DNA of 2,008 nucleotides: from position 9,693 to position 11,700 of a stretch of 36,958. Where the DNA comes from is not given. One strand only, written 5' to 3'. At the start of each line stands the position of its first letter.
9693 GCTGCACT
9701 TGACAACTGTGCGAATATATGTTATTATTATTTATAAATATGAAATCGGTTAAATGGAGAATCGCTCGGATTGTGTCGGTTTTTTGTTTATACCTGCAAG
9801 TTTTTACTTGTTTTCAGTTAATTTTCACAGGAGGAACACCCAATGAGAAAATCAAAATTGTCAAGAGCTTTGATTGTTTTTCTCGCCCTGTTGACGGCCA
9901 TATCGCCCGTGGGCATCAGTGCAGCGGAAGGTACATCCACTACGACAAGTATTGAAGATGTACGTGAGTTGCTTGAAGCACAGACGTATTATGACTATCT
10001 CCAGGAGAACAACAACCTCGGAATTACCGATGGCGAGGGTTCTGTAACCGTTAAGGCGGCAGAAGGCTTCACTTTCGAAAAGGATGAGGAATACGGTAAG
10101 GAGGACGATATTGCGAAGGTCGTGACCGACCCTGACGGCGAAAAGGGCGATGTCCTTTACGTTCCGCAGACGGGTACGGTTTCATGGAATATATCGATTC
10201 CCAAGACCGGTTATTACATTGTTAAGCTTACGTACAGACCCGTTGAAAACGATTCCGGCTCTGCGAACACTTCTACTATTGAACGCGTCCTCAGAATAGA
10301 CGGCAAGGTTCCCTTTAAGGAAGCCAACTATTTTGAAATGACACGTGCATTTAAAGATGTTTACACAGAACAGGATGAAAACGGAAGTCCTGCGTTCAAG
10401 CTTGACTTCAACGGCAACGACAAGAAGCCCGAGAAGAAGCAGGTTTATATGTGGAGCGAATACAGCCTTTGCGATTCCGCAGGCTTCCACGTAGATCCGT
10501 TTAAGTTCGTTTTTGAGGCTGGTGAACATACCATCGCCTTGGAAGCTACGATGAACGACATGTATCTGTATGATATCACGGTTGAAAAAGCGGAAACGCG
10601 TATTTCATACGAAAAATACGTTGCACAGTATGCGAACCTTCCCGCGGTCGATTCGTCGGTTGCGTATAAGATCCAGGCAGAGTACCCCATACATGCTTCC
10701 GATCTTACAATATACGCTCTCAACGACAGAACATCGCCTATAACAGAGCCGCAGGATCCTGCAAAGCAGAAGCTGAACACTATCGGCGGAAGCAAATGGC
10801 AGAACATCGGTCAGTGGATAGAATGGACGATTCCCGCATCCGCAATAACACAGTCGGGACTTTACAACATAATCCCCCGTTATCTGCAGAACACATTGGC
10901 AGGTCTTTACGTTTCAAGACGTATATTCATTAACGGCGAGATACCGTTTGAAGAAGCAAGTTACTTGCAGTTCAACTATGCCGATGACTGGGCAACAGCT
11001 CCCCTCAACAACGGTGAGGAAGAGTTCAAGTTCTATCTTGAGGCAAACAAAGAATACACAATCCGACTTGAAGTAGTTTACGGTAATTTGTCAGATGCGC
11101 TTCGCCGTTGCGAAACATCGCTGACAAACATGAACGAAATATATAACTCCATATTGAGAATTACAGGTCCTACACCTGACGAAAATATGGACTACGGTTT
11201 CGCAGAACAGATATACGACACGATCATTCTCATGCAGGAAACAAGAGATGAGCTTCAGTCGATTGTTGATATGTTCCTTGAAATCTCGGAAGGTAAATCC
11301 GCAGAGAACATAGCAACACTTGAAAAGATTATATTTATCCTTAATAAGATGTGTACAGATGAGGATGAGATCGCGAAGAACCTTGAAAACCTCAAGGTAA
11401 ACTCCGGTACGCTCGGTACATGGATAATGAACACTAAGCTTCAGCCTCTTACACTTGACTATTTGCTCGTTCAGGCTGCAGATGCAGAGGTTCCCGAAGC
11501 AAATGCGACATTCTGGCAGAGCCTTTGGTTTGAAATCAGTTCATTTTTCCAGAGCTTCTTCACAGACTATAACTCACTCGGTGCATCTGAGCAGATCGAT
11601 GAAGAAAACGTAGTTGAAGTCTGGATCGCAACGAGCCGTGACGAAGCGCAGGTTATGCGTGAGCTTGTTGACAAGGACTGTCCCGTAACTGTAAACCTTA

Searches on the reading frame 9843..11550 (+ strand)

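Call 50: search_protein_families(library=pfam, proteins=[window:9843-11550:+], max_evalue=1)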
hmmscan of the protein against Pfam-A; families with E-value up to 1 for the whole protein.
window:9843-11550:+ (569 aa): 1 family
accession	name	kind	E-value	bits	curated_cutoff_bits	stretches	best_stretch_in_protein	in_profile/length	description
PF25275.1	Golvesin_C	-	0.14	12.6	31.6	1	109-139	39-69/132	Golvesin C-terminal domain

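Call 57: search_solved_structures(query=window:9930-11550:+, max_evalue=10)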
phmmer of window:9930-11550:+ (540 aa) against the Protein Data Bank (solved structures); distinct sequences matched with E-value up to 10: 1.
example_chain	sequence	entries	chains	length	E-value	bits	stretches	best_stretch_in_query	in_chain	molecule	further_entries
3hum_A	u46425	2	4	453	0.028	16.4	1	208-292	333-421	Penicillin-binding protein 4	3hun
